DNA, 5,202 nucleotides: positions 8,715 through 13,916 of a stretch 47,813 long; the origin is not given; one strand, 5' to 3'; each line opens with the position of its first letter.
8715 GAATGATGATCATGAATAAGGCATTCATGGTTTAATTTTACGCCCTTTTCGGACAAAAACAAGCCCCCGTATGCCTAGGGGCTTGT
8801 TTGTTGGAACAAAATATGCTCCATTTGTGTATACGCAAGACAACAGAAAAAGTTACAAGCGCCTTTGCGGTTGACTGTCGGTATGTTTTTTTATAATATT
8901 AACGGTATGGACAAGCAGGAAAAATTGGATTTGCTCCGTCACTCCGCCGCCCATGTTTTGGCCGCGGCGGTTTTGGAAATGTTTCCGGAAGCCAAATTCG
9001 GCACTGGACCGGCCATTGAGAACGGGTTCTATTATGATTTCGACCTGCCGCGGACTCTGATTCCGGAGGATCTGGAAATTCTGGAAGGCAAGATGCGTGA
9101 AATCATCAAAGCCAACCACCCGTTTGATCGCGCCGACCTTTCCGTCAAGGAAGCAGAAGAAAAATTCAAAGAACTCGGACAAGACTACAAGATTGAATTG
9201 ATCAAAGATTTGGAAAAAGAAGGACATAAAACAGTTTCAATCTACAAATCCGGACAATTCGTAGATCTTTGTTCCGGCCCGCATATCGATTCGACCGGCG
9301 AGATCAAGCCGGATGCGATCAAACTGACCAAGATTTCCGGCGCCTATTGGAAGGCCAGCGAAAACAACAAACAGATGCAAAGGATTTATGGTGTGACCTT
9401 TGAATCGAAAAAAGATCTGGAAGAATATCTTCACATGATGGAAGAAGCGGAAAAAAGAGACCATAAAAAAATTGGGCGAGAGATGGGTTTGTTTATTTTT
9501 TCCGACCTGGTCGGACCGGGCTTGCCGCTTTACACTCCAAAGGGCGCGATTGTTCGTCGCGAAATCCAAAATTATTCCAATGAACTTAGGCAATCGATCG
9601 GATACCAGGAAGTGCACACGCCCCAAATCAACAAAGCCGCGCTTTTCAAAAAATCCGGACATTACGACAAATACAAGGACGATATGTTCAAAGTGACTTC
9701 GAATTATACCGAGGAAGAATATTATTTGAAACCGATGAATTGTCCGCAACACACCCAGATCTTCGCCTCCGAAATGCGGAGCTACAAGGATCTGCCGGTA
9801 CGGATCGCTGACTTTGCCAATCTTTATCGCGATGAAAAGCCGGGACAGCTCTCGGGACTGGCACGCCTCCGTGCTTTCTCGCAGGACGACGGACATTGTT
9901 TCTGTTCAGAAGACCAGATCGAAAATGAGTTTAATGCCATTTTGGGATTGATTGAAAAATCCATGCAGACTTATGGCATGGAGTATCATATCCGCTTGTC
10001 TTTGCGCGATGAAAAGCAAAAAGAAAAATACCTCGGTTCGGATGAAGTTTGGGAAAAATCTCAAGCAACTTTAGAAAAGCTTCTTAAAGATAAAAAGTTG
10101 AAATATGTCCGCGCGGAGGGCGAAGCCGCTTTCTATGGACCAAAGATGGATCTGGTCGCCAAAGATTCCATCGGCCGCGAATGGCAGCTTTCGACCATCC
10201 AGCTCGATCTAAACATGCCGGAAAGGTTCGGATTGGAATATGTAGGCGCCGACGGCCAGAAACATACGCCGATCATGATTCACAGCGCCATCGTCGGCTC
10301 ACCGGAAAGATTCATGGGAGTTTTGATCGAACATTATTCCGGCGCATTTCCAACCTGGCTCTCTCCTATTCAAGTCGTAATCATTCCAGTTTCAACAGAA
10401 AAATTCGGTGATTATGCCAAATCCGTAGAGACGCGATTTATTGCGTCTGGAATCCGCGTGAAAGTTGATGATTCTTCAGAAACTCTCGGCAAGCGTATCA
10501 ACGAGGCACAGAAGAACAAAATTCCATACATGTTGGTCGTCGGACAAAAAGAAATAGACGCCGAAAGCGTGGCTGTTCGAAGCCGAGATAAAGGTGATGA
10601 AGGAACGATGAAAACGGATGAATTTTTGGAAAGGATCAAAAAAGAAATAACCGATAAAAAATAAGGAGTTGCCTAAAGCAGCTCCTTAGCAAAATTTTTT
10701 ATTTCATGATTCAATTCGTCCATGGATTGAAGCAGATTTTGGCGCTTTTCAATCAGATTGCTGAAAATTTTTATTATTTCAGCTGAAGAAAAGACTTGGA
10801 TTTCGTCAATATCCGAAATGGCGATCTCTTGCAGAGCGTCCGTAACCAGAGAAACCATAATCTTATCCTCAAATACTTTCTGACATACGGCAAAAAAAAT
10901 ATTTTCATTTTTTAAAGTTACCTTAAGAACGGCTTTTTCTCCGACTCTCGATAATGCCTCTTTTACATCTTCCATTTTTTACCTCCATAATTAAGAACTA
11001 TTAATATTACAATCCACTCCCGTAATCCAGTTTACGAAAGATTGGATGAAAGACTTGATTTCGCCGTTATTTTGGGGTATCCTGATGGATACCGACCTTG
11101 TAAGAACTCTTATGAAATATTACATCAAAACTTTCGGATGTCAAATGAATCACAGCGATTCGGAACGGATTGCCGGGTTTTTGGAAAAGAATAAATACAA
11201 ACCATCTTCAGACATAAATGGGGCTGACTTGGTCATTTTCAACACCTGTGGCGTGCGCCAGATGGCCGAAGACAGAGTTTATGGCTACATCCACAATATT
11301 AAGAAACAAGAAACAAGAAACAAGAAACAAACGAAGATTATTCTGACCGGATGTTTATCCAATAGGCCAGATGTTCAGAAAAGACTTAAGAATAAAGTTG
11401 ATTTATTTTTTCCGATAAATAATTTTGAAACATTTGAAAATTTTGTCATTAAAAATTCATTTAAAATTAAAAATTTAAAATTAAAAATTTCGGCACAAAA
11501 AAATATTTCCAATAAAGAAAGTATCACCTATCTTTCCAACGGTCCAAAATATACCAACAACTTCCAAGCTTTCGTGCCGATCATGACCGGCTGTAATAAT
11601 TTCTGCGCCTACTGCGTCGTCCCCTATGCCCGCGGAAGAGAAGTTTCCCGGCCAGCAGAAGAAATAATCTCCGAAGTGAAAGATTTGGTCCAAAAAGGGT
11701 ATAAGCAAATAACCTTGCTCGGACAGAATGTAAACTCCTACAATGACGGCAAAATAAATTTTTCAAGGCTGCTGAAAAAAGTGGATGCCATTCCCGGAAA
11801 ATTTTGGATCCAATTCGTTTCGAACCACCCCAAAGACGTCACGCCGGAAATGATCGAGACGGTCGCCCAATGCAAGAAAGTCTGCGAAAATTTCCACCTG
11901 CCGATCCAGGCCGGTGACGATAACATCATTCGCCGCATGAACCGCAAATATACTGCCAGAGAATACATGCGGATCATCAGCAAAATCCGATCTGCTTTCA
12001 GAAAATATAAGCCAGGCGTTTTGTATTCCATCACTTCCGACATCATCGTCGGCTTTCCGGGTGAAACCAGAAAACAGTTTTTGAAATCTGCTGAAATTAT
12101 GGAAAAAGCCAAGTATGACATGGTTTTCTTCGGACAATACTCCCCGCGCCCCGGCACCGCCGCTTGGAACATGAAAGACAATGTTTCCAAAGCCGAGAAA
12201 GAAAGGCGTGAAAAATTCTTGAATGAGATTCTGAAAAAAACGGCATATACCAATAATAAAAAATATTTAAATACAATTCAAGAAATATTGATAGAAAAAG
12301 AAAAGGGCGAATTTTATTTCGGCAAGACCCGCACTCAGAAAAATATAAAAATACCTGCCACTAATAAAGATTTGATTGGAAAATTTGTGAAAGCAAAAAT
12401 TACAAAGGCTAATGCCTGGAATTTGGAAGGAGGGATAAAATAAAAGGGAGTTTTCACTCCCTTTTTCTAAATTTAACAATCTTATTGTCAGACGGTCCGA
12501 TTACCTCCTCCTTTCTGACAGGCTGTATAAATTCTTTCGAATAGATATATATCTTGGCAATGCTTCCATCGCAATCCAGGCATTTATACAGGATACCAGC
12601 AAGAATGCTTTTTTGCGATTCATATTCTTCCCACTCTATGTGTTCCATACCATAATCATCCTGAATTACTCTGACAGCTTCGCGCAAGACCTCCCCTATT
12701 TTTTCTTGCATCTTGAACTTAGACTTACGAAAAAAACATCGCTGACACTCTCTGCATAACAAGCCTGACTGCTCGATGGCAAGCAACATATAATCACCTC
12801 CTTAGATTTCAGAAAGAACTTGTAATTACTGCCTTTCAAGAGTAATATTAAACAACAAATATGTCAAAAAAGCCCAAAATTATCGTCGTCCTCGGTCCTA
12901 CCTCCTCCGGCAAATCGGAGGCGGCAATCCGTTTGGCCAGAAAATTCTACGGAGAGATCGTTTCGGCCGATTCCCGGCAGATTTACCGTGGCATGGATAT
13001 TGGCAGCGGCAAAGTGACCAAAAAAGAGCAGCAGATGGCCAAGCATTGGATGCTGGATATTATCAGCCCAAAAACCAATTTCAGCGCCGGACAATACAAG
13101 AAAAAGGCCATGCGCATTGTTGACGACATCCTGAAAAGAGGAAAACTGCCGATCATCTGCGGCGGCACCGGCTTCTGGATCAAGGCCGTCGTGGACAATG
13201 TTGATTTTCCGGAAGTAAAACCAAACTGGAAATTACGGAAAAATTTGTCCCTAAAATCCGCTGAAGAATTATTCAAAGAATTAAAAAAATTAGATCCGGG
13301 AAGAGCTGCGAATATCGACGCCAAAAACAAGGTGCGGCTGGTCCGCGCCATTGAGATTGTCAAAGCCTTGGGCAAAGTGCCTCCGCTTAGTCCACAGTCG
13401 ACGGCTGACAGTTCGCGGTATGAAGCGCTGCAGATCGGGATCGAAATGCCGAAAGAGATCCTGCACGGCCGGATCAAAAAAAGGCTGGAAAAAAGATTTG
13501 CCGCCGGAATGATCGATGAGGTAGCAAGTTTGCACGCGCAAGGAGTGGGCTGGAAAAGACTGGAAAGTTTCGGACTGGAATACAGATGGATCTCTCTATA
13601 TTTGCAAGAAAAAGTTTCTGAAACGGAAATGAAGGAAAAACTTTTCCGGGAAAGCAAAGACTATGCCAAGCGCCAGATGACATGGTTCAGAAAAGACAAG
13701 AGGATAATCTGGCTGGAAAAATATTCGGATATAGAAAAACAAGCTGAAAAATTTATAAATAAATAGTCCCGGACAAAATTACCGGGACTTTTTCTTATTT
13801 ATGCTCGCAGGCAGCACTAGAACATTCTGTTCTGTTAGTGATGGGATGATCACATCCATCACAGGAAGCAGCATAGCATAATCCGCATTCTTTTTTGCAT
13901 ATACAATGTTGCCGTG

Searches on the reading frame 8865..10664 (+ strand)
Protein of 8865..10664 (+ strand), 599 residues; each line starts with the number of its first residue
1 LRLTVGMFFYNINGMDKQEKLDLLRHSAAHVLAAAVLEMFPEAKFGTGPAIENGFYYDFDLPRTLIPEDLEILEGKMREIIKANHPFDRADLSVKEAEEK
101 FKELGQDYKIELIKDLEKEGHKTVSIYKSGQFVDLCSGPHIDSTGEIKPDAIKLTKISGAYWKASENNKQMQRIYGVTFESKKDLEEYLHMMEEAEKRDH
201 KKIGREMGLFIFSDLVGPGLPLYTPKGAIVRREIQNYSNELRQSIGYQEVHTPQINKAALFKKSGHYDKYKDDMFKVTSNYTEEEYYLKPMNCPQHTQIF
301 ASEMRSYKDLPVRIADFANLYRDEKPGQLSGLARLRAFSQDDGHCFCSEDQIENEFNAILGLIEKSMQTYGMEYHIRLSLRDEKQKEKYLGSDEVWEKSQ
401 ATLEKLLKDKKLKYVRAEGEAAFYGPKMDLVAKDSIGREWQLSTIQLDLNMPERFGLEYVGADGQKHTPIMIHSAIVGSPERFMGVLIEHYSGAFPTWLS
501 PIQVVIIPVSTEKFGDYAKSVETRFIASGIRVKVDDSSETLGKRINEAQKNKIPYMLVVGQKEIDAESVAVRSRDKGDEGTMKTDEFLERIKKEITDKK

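Call 11: search_protein_families(library=pfam, proteins=[window:8865-10664:+])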
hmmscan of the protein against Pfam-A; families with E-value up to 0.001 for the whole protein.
window:8865-10664:+ (599 aa): 4 families
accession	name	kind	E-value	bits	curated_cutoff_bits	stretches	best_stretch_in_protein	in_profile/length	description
PF00587.30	tRNA-synt_2b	-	1.1e-45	156.3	29.3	1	276-491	2-179/179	tRNA synthetase class II core domain (G, H, P, S and T)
PF03129.25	HGTP_anticodon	-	1.8e-27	95.7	21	1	503-593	1-93/94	Anticodon binding domain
PF07973.19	tRNA_SAD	-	9.5e-13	48.3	24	1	124-175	1-44/44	Threonyl and Alanyl tRNA synthetase second additional domain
PF13393.11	tRNA-synt_His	-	0.00024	20.9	25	1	225-418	7-188/308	Histidyl-tRNA synthetase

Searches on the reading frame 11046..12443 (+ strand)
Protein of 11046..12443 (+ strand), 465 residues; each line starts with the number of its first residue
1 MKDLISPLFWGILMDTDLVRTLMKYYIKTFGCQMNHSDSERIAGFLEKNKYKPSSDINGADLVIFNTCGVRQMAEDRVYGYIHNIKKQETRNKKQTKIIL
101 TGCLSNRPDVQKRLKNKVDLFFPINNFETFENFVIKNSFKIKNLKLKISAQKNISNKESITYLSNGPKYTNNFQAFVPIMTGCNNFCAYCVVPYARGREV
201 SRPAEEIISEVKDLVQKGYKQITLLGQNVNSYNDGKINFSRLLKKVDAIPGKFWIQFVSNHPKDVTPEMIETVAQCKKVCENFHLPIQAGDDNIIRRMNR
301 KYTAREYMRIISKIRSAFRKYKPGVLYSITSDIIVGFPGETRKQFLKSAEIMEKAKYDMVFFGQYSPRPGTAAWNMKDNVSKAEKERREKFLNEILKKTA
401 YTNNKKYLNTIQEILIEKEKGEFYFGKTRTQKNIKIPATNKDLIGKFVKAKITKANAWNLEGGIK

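Call 11: search_protein_families(library=pfam, proteins=[window:11046-12443:+])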
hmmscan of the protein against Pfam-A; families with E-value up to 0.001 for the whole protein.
window:11046-12443:+ (465 aa): 3 families
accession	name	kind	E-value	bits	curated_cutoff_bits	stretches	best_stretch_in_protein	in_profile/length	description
PF04055.27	Radical_SAM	-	3.6e-28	99.3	29.5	1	177-350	1-164/166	Radical SAM superfamily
PF00919.26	UPF0004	-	2.2e-25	88.9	27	1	24-120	1-95/98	Uncharacterized protein family UPF0004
PF01938.26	TRAM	-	4.7e-08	33.2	21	1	405-462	1-58/61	TRAM domain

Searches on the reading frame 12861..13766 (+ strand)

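Call 11: search_protein_families(library=pfam, proteins=[window:12861-13766:+])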
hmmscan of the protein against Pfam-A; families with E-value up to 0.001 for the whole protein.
window:12861-13766:+ (301 aa): 2 families
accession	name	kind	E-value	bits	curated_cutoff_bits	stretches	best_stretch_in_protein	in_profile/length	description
PF01715.23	IPPT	-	4e-69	233.4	23.6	1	40-279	1-243/243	IPP transferase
PF01745.22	IPT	-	4.8e-09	36.4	20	1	6-125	2-120/233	Isopentenyl transferase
